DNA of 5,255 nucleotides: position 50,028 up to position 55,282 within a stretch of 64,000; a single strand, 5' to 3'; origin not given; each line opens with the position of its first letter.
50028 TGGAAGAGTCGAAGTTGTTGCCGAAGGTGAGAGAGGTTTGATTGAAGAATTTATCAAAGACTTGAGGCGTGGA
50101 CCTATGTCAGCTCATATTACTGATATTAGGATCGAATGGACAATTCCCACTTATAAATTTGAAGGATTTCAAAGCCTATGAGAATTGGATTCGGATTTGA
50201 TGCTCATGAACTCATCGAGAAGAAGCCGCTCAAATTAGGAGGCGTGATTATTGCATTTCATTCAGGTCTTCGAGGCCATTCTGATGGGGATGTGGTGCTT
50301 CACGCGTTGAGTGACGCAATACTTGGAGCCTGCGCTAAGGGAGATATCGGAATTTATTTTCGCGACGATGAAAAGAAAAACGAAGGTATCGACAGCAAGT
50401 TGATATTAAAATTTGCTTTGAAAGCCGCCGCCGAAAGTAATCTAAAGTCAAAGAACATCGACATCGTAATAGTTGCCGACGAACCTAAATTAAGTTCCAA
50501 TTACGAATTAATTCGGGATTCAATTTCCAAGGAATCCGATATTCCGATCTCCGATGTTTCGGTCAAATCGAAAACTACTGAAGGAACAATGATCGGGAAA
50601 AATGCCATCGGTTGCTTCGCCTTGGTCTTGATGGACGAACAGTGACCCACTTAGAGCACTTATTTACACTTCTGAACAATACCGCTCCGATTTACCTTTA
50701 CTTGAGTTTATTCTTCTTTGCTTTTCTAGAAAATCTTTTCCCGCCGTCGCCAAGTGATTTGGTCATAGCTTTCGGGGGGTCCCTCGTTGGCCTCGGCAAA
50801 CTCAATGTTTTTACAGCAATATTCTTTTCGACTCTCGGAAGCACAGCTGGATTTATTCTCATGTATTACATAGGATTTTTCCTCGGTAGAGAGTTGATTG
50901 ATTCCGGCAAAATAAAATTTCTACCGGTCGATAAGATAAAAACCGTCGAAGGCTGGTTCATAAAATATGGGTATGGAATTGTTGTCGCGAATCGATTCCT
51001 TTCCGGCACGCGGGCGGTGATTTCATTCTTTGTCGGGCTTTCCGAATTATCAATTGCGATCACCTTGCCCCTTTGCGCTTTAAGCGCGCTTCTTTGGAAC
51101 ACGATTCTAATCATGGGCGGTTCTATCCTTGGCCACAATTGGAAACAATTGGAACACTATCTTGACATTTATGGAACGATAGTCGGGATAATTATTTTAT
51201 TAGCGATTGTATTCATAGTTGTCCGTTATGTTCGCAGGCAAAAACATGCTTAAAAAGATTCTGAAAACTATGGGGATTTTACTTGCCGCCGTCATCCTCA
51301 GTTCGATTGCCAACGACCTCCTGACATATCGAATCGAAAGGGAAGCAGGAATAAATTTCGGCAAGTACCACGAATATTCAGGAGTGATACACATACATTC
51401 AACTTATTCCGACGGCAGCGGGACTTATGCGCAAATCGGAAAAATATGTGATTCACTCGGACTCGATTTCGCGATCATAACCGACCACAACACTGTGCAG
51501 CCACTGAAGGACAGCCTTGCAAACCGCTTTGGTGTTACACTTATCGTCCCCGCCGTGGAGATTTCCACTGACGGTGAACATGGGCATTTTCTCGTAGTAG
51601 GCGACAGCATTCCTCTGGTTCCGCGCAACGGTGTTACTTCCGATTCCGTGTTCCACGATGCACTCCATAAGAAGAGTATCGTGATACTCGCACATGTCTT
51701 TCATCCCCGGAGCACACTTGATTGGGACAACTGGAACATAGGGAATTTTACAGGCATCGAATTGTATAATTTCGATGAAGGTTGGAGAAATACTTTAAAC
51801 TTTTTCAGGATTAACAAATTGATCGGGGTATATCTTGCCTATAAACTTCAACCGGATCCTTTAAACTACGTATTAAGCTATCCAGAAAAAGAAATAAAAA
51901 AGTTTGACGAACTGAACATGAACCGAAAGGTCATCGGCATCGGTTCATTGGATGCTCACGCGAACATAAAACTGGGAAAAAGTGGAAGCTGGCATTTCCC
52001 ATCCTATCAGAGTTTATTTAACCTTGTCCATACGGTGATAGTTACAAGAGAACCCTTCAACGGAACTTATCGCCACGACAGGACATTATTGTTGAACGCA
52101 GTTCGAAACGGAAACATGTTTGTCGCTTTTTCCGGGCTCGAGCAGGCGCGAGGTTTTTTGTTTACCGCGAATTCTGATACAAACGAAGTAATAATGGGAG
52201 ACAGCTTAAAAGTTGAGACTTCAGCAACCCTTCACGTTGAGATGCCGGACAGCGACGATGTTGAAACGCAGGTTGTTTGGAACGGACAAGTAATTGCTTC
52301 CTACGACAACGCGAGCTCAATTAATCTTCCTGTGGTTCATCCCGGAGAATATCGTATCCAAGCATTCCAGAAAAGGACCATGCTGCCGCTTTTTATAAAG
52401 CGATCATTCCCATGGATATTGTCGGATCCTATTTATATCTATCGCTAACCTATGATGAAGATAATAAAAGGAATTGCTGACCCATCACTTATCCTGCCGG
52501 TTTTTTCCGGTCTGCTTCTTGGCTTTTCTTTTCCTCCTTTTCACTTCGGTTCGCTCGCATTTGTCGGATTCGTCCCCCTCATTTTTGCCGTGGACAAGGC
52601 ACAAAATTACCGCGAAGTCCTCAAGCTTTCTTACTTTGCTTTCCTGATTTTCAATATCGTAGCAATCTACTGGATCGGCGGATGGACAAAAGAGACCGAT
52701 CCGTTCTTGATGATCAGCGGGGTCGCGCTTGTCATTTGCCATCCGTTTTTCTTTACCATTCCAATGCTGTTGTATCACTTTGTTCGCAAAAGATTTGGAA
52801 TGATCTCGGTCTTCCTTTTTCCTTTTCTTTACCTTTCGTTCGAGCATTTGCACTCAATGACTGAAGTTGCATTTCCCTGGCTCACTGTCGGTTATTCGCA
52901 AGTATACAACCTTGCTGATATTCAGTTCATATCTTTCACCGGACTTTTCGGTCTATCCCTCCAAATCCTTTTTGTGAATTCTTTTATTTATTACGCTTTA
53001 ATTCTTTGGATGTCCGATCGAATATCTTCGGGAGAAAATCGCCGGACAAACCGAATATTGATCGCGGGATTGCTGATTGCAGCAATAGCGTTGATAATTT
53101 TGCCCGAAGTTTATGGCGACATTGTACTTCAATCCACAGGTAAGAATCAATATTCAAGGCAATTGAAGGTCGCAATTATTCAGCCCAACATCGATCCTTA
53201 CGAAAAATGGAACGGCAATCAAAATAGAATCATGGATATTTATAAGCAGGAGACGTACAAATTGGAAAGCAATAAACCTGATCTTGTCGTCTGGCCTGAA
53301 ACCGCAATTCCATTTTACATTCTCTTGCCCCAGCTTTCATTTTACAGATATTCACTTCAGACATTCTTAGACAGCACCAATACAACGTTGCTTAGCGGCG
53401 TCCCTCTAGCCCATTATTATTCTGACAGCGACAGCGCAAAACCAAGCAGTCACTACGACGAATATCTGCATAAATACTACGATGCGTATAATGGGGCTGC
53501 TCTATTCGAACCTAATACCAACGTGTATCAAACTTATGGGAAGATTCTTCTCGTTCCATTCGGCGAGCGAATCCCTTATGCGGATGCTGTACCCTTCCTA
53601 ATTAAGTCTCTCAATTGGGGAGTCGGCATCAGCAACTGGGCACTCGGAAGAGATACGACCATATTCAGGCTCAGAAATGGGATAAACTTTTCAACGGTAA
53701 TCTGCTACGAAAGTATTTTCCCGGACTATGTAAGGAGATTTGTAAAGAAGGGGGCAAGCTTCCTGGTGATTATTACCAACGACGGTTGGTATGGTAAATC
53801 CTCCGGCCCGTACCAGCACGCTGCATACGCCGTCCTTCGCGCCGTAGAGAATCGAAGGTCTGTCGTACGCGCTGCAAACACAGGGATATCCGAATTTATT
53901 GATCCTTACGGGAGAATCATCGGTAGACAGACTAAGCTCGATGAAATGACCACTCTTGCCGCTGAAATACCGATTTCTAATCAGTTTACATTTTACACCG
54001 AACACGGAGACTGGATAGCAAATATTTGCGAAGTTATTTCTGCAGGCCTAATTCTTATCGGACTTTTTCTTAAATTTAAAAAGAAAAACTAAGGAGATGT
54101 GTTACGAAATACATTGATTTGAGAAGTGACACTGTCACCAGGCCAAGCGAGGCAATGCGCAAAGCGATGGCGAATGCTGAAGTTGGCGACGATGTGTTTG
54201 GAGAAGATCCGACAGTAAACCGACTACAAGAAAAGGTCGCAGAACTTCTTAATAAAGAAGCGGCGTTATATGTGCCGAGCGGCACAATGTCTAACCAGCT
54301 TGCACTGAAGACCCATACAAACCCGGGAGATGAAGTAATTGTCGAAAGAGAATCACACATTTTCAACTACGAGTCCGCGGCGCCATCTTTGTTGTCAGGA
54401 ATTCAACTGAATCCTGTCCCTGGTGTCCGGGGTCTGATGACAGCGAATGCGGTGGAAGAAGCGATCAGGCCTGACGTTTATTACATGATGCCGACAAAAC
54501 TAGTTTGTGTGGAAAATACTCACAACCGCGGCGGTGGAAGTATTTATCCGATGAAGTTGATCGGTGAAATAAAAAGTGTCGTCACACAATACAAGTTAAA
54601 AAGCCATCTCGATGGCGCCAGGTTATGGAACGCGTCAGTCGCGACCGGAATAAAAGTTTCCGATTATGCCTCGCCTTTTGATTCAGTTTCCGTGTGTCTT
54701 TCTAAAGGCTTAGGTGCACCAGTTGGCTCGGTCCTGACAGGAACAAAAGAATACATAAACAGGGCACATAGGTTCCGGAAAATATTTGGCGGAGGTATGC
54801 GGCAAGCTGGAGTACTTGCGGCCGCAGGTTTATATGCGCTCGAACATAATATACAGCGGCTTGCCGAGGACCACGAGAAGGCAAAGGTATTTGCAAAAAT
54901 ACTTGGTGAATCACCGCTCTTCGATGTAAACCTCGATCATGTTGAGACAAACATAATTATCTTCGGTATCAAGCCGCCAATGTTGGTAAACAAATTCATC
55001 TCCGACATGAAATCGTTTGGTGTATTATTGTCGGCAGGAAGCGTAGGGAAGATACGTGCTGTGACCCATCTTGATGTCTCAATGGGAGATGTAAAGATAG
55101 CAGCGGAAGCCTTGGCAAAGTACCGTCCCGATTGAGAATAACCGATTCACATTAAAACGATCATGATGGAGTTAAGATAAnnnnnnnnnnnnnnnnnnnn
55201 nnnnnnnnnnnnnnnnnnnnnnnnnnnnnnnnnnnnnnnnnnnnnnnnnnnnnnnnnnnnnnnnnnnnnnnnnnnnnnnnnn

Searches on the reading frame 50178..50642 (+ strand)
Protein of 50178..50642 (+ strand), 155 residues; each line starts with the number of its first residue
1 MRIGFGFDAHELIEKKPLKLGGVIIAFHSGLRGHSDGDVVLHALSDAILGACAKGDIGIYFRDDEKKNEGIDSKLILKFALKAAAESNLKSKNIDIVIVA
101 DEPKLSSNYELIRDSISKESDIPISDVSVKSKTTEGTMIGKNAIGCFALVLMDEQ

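Call 45: search_protein_families(library=pfam, proteins=[window:50178-50642:+], max_evalue=0.000001)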
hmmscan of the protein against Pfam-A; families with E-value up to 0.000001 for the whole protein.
window:50178-50642:+ (155 aa): 1 family
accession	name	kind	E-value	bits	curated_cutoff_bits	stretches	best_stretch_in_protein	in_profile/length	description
PF02542.21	YgbB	-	2.2e-47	161.7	26.7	1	1-152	1-154/155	YgbB family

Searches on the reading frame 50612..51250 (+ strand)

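Call 45: search_protein_families(library=pfam, proteins=[window:50612-51250:+], max_evalue=0.000001)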
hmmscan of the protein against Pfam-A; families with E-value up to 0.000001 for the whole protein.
window:50612-51250:+ (213 aa): 1 family
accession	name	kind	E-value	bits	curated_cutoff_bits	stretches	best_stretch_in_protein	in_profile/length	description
PF09335.16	VTT_dom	-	5e-13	50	33.9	1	47-171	2-122/123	VTT domain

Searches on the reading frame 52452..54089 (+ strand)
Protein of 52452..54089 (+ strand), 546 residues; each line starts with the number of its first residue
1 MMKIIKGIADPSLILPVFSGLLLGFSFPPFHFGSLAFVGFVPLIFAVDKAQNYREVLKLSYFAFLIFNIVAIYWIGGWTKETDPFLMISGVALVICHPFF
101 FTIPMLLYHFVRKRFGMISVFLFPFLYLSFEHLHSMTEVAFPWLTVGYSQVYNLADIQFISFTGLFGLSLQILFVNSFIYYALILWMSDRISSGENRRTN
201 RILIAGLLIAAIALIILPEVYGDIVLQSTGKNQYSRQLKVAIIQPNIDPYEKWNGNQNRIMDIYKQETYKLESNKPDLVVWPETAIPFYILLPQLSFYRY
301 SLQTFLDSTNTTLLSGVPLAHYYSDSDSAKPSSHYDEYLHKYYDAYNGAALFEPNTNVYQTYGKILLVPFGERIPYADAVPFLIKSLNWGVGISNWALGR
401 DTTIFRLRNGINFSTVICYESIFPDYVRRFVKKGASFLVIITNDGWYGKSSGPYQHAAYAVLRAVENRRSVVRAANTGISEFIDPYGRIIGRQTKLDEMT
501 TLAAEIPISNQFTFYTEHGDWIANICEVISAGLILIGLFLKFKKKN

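Call 44: search_protein_families(library=pfam, proteins=[window:52452-54089:+], max_evalue=0.000001)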
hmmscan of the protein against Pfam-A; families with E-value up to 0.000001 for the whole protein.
window:52452-54089:+ (546 aa): 2 families
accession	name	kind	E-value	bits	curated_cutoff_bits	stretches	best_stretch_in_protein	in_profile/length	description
PF20154.4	LNT_N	-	2.3e-29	103.1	27.1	1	19-177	1-158/159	Apolipoprotein N-acyltransferase N-terminal domain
PF00795.27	CN_hydrolase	-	1.2e-25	90.8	23.2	1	239-508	1-248/256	Carbon-nitrogen hydrolase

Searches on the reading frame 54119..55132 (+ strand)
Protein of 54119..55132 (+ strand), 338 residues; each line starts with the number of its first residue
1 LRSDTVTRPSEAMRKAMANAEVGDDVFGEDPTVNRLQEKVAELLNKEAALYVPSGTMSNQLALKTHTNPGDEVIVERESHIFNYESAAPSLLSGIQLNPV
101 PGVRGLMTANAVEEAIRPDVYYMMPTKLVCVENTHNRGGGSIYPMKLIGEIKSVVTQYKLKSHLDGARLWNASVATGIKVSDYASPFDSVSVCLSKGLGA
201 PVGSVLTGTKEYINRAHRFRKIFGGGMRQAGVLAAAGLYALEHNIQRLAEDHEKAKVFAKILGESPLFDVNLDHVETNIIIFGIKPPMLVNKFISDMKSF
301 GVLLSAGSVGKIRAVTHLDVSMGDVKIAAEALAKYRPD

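Call 44: search_protein_families(library=pfam, proteins=[window:54119-55132:+], max_evalue=0.000001)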
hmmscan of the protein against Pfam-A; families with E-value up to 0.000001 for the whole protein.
window:54119-55132:+ (338 aa): 2 families
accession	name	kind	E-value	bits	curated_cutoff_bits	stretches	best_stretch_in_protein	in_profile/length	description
PF01212.27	Beta_elim_lyase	-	7.1e-103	344.3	27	1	1-281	2-284/288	Beta-eliminating lyase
PF00155.27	Aminotran_1_2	-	3e-07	30.4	19.7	1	9-256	18-284/361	Aminotransferase class I and II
